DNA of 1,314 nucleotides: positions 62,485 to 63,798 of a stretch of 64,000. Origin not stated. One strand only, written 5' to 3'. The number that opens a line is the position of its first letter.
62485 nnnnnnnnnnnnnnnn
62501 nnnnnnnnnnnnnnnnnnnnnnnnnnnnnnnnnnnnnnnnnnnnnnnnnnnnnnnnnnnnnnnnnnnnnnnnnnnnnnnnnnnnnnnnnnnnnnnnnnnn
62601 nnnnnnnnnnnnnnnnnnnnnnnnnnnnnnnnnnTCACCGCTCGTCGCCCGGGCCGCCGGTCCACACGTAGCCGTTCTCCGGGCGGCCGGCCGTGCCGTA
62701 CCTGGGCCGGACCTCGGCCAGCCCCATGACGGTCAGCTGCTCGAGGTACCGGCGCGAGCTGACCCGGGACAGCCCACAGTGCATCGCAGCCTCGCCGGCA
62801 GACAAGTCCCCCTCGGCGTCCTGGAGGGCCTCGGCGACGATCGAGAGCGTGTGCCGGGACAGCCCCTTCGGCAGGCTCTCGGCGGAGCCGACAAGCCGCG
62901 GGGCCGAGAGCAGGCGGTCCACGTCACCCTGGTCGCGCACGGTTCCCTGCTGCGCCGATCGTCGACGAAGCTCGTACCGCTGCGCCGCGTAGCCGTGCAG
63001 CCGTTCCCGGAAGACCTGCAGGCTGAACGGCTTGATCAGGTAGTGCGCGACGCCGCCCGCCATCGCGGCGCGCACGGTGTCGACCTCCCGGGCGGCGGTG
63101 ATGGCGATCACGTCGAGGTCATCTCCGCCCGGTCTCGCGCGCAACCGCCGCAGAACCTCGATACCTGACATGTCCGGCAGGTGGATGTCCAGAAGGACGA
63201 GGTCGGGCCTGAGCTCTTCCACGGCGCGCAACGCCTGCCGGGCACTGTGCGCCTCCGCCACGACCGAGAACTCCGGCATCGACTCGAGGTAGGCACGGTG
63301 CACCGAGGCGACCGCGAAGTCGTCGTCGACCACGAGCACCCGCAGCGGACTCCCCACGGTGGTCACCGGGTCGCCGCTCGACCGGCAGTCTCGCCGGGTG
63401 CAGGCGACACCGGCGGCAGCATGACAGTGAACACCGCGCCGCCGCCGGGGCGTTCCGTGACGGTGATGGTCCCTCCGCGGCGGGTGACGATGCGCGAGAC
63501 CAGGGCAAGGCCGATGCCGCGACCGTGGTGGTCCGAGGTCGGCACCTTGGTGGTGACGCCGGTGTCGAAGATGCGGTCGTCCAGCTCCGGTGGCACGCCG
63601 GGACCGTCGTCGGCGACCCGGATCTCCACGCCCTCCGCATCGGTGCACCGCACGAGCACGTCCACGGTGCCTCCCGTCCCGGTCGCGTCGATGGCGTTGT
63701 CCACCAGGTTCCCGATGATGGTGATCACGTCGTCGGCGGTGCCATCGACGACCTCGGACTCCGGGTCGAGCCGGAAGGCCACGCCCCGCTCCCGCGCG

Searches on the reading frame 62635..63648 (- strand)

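Call 4: search_protein_families(library=pfam, proteins=[window:62635-63648:-])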
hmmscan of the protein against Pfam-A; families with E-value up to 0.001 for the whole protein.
window:62635-63648:- (337 aa): 1 family
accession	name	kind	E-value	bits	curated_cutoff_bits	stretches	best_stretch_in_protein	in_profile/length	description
PF00072.30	Response_reg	-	2.8e-26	92.3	30.2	1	104-217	1-110/111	Response regulator receiver domain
